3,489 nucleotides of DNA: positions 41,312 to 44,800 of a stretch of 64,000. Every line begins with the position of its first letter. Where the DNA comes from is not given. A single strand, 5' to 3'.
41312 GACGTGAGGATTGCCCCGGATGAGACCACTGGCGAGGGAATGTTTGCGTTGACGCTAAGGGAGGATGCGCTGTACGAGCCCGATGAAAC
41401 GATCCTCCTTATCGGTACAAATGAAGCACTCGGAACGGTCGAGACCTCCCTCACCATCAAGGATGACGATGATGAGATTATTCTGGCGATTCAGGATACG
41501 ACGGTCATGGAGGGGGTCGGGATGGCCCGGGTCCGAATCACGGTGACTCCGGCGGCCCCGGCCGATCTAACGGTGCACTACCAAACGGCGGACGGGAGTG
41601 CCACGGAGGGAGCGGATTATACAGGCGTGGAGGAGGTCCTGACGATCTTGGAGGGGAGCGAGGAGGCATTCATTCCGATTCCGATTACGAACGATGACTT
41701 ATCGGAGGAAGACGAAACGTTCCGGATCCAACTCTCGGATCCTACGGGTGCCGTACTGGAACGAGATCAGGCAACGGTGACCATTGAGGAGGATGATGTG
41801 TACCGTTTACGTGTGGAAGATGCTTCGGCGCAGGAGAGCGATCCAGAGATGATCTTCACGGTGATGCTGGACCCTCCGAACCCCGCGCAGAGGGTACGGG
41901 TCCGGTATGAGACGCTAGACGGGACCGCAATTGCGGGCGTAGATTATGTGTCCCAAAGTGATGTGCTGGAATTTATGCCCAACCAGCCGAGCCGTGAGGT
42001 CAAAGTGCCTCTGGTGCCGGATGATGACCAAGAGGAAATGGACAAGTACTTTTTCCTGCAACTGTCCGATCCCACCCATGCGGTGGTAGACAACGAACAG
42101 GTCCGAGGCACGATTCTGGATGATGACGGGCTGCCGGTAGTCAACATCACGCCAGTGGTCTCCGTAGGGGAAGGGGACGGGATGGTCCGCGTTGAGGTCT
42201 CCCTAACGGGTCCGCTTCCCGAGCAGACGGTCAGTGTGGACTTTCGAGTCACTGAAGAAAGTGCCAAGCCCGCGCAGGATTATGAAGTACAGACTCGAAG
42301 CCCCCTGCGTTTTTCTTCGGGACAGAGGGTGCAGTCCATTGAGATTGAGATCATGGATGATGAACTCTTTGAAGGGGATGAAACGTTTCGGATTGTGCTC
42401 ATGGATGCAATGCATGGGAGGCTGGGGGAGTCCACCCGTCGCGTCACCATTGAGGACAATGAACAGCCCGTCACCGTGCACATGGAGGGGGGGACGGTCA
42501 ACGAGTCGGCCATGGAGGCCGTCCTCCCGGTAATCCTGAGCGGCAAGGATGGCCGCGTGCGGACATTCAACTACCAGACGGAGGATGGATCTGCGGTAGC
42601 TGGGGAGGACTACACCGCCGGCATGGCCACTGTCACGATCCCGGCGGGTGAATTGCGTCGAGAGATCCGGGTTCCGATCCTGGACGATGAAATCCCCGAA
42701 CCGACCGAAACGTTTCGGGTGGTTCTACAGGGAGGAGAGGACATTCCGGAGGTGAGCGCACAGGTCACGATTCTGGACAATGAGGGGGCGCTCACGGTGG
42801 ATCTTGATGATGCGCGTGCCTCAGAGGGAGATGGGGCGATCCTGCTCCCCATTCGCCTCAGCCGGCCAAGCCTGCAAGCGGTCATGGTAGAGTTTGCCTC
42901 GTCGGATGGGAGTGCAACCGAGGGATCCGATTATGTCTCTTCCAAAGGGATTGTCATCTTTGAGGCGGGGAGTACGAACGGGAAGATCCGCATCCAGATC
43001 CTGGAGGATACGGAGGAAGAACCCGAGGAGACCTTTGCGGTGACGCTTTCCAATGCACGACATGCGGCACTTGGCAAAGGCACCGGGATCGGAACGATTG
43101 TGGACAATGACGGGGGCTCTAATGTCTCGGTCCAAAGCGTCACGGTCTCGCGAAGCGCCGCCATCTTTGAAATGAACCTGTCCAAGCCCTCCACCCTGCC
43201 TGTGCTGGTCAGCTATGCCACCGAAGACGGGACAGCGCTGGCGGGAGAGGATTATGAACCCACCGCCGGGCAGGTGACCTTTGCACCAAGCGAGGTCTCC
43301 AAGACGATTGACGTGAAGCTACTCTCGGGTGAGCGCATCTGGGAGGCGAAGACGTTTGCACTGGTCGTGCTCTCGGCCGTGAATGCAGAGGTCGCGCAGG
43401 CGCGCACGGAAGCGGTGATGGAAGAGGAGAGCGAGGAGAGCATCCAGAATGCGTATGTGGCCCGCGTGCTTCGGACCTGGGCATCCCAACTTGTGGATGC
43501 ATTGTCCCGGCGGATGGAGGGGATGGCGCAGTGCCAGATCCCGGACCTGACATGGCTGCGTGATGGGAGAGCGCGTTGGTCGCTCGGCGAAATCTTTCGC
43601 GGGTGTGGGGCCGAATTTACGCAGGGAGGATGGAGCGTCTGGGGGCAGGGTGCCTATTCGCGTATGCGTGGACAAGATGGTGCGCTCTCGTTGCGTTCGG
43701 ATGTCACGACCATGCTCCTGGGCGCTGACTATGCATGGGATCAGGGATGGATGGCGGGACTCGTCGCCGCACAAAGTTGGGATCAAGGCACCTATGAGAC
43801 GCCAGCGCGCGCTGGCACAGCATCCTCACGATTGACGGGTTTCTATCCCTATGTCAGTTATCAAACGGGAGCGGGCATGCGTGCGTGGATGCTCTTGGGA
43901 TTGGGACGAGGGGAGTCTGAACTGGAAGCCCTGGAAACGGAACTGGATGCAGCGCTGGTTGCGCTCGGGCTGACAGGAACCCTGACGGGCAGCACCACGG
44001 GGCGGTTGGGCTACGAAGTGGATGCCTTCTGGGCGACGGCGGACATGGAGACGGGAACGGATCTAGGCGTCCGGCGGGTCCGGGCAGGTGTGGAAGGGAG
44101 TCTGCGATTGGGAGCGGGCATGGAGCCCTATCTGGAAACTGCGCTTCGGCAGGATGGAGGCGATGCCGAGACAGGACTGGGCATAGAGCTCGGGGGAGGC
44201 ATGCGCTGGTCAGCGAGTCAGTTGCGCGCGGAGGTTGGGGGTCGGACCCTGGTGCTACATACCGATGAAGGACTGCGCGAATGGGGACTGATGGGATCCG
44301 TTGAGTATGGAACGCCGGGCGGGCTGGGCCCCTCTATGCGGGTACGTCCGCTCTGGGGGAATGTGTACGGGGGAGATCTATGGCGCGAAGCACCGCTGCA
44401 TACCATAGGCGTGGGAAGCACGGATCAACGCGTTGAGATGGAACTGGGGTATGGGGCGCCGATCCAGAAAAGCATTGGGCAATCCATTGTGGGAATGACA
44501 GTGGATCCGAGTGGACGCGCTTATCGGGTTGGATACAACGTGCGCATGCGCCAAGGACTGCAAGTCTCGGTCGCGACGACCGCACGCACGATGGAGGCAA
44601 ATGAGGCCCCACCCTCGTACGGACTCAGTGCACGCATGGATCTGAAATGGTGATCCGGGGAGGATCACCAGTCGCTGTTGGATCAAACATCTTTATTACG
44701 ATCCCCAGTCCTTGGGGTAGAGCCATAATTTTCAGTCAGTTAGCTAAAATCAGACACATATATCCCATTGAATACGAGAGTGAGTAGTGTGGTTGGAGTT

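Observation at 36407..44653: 2748-aa LRR + 18x Calx-beta protein ending in an autotransporter-like beta-barrel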

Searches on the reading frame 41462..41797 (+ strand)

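Call 65: search_protein_families(library=pfam, proteins=[window:41462-41797:+], max_evalue=0.01)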
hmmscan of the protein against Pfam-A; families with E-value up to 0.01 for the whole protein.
window:41462-41797:+ (112 aa): 1 family
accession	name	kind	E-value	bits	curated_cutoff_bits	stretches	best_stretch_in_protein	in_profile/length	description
PF03160.20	Calx-beta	-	1.9e-22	79.9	27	1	1-112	1-119/119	Calx-beta domain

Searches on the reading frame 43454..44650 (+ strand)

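Call 4: search_protein_families(library=pfam, proteins=[window:43454-44650:+], max_evalue=0.1)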
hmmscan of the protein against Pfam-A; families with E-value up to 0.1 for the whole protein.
window:43454-44650:+ (399 aa): 1 family
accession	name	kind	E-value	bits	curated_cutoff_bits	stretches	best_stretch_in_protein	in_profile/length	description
PF03797.25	Autotransporter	-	2.8e-06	27.7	26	1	62-154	1-93/255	Autotransporter beta-domain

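Call 5: search_protein_families(library=ncbifam, proteins=[window:43454-44650:+], max_evalue=0.1)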
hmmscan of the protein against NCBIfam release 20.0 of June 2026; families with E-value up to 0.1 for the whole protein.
window:43454-44650:+ (399 aa): 1 family
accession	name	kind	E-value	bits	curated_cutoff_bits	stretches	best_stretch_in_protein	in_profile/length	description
TIGR01414.1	autotrans_barl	domain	0.00025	20.2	16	1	58-141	164-250/432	autotransporter outer membrane beta-barrel domain-containing protein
